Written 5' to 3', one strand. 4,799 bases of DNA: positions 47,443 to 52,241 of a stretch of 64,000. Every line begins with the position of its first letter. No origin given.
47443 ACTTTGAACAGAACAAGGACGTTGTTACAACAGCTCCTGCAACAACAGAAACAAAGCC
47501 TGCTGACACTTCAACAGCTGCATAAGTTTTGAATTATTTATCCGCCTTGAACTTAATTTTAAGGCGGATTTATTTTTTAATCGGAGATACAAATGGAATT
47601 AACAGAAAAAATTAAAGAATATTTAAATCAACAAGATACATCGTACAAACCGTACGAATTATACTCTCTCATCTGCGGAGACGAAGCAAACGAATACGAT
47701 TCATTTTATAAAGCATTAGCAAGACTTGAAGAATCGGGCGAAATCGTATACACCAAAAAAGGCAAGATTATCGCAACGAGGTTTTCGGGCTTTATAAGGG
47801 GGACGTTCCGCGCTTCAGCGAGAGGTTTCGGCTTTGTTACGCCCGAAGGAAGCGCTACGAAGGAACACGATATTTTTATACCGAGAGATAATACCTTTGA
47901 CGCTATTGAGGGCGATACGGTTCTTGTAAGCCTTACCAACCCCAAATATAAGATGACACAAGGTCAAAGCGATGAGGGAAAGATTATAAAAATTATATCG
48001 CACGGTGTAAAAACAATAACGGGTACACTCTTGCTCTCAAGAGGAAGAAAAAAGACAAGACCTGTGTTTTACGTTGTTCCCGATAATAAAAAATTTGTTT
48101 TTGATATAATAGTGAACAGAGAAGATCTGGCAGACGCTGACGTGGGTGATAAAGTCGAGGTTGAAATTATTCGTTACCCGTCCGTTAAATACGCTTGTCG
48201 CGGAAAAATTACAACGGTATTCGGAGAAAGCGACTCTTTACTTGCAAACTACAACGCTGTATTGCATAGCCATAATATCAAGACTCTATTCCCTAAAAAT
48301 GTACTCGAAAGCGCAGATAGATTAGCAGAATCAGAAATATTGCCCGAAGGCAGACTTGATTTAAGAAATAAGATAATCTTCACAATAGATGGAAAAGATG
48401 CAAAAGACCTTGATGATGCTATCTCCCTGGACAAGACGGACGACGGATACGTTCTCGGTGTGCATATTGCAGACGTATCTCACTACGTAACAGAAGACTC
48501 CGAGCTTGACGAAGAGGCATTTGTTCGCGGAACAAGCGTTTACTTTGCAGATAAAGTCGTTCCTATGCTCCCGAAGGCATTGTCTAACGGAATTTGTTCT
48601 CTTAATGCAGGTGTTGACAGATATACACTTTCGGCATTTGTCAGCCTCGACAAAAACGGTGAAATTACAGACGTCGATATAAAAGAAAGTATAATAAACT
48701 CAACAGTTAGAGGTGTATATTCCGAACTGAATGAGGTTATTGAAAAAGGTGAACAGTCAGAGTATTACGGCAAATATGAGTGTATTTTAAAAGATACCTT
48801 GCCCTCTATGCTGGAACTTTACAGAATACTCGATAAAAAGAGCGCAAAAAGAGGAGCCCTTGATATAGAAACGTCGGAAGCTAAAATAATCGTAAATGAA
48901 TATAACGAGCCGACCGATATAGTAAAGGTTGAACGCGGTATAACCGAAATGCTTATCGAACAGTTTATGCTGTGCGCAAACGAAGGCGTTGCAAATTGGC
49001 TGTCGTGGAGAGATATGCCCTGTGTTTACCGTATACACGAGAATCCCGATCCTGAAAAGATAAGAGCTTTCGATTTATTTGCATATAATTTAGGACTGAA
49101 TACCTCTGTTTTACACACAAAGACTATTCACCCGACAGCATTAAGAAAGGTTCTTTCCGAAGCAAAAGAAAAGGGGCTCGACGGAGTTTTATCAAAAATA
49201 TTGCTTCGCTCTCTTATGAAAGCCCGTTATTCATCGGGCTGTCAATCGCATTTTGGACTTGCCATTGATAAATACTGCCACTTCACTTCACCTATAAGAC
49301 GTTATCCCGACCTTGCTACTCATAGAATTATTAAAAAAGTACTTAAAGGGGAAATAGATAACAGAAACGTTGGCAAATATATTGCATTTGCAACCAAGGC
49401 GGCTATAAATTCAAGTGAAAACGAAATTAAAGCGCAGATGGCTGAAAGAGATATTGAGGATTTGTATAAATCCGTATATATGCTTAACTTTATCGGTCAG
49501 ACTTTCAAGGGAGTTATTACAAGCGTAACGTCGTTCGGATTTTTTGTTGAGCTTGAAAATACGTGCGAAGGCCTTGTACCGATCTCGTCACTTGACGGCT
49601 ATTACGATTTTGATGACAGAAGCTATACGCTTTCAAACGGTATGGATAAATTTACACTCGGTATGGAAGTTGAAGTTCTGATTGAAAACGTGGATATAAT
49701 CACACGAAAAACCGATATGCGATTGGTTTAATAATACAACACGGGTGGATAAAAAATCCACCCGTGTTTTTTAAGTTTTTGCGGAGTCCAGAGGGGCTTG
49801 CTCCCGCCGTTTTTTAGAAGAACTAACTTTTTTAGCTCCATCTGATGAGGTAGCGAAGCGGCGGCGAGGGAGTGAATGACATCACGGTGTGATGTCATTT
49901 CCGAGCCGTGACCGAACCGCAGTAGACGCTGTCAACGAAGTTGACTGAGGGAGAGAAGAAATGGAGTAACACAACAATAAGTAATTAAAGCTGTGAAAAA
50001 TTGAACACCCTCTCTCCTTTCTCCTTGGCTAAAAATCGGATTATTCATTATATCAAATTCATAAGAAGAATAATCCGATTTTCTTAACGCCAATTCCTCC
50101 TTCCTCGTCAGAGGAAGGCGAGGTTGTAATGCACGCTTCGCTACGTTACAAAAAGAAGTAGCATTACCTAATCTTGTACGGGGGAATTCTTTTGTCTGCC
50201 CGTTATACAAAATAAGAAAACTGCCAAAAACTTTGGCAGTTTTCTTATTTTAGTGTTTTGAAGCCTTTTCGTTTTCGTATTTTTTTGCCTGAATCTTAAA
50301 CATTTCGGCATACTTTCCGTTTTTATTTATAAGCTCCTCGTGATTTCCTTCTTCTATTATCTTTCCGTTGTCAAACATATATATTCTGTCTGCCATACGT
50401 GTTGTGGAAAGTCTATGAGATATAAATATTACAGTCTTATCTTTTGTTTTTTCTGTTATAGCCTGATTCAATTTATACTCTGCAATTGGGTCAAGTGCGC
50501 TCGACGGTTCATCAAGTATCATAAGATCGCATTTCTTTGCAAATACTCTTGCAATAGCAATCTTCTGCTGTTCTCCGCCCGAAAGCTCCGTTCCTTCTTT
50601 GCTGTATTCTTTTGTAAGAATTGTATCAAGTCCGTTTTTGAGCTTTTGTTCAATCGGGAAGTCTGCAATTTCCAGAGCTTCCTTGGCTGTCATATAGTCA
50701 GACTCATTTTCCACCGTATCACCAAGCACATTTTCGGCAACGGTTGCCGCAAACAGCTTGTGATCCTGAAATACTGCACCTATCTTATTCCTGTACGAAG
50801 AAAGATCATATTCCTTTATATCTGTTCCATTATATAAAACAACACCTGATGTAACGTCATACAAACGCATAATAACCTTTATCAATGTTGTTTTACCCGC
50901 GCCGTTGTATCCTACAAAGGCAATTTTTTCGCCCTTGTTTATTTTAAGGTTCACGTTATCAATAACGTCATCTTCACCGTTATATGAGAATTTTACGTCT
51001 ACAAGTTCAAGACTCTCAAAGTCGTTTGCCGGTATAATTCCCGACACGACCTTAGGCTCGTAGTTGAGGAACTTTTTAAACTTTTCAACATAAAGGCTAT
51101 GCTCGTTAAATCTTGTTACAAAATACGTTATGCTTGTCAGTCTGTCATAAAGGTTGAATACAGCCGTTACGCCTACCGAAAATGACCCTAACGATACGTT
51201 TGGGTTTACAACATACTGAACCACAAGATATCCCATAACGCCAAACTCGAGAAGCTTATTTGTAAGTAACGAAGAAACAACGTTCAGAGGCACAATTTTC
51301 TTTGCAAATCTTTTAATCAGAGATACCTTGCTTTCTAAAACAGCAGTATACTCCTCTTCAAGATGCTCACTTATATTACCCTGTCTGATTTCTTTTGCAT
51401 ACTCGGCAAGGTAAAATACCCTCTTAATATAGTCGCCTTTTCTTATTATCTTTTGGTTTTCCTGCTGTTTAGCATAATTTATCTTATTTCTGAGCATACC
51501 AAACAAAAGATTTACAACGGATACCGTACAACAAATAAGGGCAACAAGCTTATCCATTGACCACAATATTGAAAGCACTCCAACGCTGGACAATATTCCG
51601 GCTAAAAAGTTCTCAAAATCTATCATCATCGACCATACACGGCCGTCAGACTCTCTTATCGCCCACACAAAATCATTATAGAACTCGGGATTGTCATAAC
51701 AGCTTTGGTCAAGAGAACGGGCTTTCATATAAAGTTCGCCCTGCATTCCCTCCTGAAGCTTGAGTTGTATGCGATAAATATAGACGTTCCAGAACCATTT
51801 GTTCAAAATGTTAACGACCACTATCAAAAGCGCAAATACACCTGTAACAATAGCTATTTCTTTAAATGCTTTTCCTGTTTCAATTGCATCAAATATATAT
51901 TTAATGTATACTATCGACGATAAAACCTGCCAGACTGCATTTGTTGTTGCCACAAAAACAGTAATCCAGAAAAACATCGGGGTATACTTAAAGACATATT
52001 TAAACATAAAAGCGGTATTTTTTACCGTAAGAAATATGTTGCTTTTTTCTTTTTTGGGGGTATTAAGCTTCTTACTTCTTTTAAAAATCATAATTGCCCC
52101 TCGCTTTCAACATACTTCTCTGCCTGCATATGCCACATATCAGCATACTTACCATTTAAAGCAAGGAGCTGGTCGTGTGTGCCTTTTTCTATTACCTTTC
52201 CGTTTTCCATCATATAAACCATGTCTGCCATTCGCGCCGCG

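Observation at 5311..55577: Modular, hairpin-dense intergenic repeat family at seven loci (about 6 percent of the window)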

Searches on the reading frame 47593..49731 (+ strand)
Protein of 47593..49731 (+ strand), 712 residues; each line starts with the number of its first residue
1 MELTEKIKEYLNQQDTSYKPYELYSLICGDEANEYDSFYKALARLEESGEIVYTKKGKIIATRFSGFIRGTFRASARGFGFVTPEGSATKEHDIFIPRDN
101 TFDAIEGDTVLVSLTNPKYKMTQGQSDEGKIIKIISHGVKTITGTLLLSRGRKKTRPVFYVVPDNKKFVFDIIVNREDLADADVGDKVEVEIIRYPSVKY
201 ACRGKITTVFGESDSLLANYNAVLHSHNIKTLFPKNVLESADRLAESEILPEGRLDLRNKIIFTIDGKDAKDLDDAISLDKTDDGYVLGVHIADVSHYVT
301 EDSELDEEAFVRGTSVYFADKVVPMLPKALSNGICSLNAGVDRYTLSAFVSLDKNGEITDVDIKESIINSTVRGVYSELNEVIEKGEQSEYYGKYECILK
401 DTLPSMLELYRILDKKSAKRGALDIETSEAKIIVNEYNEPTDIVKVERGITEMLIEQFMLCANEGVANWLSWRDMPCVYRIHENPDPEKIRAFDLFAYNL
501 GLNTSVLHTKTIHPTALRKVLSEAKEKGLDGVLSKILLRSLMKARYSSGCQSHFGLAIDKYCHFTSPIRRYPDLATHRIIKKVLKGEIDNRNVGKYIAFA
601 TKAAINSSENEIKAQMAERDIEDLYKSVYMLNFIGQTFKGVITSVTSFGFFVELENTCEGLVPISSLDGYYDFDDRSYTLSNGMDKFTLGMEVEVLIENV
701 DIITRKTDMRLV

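Call 14: find_encoding_contigs(protein=window:47593-49731:+, flank=3000, max_places=6)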
Protein window:47593-49731:+ (712 aa): 24 contigs read that carry it; 3 places shown.
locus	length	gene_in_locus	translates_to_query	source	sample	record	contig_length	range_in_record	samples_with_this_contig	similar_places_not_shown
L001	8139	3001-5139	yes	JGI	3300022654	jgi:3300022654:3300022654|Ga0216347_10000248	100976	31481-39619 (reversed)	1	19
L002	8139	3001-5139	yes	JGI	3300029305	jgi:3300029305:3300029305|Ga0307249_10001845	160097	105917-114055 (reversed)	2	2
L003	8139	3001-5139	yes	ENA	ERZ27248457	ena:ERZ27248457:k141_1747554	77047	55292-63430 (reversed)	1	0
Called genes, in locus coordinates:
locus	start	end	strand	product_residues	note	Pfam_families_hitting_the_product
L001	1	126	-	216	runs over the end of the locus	PF09551:Spore_II_R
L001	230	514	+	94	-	-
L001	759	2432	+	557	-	PF00753:Lactamase_B, PF12706:Lactamase_B_2 (weak), PF22505:RNase_J_b_CASP, PF07521:RMMBL, PF17770:RNase_J_C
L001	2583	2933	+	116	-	-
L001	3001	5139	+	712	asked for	PF08206:OB_RNB, PF17876:CSD2, PF00773:RNB, PF00575:S1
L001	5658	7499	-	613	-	PF00005:ABC_tran, PF02463:SMC_N (weak), PF13304:AAA_21 (faint)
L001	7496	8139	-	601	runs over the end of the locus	PF02463:SMC_N (faint), PF00005:ABC_tran, PF13304:AAA_21 (faint)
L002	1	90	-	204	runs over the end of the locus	PF09551:Spore_II_R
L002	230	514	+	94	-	-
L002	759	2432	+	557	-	PF00753:Lactamase_B, PF12706:Lactamase_B_2 (weak), PF22505:RNase_J_b_CASP, PF07521:RMMBL, PF17770:RNase_J_C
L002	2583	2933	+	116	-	-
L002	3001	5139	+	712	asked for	PF08206:OB_RNB, PF17876:CSD2, PF00773:RNB, PF00575:S1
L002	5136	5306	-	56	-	-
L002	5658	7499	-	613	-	PF00005:ABC_tran, PF02463:SMC_N (weak), PF13304:AAA_21 (faint)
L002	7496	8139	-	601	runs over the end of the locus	PF02463:SMC_N (faint), PF00005:ABC_tran, PF13304:AAA_21 (faint)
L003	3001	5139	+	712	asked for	PF08206:OB_RNB, PF17876:CSD2, PF00773:RNB, PF00575:S1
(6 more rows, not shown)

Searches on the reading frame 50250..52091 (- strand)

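Call 59: search_protein_families(library=pfam, proteins=[window:50250-52091:-], max_evalue=0.0001)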
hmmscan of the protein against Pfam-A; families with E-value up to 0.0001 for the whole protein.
window:50250-52091:- (613 aa): 3 families
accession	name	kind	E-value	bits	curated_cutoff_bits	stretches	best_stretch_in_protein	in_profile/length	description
PF00005.33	ABC_tran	-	5.3e-34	118.2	25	1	378-530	2-136/137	ABC transporter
PF02463.25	SMC_N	-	1.1e-07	32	40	1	449-571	135-209/220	RecF/RecN/SMC N terminal domain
PF13304.12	AAA_21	-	9.8e-07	29.5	27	0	502-559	237-298/304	AAA domain, putative AbiEii toxin, Type IV TA system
